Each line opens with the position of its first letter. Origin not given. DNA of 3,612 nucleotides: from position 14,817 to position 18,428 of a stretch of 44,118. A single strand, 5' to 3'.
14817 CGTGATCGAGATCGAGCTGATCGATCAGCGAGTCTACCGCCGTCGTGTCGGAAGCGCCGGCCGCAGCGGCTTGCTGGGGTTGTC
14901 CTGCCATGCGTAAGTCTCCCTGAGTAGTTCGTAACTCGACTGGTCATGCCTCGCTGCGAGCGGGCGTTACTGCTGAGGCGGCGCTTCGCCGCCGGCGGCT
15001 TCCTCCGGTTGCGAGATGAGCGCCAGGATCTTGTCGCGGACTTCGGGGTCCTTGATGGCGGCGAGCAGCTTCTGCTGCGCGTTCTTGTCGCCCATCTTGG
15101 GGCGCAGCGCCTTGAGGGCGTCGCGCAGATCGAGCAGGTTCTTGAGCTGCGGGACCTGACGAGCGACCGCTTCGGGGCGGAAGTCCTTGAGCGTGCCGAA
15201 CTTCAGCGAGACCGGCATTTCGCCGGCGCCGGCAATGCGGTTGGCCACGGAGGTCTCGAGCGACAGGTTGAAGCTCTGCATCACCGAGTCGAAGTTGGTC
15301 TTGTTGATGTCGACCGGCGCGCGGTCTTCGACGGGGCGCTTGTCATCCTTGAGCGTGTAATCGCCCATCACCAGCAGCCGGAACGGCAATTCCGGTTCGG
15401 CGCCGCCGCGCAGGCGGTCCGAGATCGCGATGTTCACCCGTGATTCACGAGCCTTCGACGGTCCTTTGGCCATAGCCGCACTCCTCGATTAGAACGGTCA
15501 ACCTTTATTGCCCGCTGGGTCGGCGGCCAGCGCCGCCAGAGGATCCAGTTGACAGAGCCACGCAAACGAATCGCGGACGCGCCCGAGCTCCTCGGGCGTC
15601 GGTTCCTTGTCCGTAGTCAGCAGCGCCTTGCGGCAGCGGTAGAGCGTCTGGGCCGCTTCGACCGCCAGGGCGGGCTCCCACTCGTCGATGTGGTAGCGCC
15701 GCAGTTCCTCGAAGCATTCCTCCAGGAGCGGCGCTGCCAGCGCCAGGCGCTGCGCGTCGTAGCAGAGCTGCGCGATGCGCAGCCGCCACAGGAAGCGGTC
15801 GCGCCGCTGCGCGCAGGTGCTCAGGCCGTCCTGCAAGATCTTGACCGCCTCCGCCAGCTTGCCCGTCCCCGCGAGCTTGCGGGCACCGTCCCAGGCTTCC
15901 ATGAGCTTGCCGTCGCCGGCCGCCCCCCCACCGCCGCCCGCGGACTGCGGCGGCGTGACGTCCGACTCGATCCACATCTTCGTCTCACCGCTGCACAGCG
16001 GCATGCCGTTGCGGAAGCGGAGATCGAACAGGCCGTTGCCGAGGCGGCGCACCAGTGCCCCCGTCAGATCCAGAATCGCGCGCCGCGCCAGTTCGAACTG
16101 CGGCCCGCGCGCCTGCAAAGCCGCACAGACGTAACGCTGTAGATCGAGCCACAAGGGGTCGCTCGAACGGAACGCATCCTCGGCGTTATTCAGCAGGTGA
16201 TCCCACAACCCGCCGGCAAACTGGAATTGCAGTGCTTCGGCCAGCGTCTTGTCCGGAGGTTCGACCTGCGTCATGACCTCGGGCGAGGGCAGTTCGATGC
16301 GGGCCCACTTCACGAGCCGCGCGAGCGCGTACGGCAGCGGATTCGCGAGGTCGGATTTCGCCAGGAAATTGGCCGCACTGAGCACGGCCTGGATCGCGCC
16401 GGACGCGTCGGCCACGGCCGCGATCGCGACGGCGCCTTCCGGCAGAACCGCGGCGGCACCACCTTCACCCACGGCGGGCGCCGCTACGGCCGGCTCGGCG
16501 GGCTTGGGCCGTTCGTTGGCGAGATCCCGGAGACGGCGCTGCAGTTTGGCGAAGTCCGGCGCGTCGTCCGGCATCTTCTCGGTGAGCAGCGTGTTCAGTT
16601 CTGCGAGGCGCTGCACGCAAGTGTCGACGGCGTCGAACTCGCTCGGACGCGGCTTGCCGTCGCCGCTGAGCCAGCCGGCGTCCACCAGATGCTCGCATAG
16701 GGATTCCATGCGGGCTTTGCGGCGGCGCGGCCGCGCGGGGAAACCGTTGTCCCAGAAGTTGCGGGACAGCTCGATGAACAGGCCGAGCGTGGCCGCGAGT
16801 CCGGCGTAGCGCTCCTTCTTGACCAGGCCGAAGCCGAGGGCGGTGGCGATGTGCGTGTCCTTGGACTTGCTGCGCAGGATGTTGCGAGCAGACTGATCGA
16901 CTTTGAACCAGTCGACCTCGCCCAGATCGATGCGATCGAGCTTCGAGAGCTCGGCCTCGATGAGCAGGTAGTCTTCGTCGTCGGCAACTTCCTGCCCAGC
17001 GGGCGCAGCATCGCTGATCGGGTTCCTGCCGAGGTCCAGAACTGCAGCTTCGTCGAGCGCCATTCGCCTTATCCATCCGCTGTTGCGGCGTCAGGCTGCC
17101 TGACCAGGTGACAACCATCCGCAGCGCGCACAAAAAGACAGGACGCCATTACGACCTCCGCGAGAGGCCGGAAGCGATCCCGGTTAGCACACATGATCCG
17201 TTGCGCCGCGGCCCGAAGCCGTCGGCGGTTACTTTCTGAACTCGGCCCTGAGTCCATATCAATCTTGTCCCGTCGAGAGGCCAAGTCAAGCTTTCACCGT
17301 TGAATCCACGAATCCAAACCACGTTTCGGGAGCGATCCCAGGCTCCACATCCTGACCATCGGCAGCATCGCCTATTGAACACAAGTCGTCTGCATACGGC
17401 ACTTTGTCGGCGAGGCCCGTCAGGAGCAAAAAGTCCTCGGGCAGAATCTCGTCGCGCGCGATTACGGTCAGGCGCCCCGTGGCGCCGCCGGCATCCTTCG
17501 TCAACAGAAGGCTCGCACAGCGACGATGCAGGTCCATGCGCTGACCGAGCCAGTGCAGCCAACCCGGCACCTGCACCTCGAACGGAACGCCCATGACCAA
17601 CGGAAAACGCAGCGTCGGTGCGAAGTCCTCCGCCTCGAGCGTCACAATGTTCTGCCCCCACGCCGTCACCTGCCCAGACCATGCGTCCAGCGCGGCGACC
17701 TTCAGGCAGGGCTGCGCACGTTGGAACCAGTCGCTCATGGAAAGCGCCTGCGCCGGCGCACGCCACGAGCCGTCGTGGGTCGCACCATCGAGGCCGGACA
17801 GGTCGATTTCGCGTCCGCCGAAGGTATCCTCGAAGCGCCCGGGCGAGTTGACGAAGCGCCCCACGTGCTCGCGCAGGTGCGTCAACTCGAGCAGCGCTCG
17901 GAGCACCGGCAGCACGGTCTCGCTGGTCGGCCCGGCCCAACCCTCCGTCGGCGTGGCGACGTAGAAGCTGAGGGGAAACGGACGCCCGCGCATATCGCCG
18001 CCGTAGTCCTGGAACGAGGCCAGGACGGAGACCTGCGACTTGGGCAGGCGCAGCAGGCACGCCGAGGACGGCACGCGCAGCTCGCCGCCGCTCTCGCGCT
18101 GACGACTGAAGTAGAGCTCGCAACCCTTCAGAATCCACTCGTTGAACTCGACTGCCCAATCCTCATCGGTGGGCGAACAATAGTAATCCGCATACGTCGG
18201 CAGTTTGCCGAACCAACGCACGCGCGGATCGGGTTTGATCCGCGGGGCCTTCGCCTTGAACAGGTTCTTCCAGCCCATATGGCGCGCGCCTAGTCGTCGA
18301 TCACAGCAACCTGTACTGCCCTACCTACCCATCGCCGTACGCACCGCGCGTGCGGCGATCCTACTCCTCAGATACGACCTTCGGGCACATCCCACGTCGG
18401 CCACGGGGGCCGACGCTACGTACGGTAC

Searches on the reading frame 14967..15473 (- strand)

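Call 37: search_protein_families(library=pfam, proteins=[window:14967-15473:-], max_evalue=1)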
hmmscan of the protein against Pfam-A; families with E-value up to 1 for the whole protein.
window:14967-15473:- (168 aa): 2 families
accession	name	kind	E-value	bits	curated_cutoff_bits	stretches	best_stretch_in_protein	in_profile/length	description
PF05591.17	T6SS_VipA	-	3.8e-42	144.2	24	1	6-150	2-151/155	Type VI secretion system, VipA, VC_A0107 or Hcp2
PF21863.2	HTH_67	-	0.089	12.8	27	1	76-138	38-98/268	Helix-turn-helix family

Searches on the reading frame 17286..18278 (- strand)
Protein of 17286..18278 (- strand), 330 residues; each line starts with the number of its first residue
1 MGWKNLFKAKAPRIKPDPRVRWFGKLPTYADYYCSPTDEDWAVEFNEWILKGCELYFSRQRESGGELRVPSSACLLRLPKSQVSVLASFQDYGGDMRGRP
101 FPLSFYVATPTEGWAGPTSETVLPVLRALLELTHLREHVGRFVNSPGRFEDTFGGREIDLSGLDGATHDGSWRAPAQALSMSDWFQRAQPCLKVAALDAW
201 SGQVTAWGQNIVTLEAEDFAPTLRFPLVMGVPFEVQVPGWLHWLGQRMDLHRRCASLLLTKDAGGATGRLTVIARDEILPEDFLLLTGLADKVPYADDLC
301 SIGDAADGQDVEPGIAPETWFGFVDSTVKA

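Call 6: search_protein_families(library=pfam, proteins=[window:17286-18278:-], max_evalue=0.001)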
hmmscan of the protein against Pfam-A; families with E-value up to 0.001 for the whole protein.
window:17286-18278:- (330 aa): 0 families

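Call 37: search_protein_families(library=pfam, proteins=[window:17286-18278:-], max_evalue=1)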
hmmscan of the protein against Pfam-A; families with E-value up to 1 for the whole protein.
window:17286-18278:- (330 aa): 1 family
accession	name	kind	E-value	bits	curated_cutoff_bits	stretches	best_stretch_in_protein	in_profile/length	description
PF09867.14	TagF_N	-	0.021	15.2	27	1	22-56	2-36/135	TagF N-terminal domain, Type VI secretion system-associated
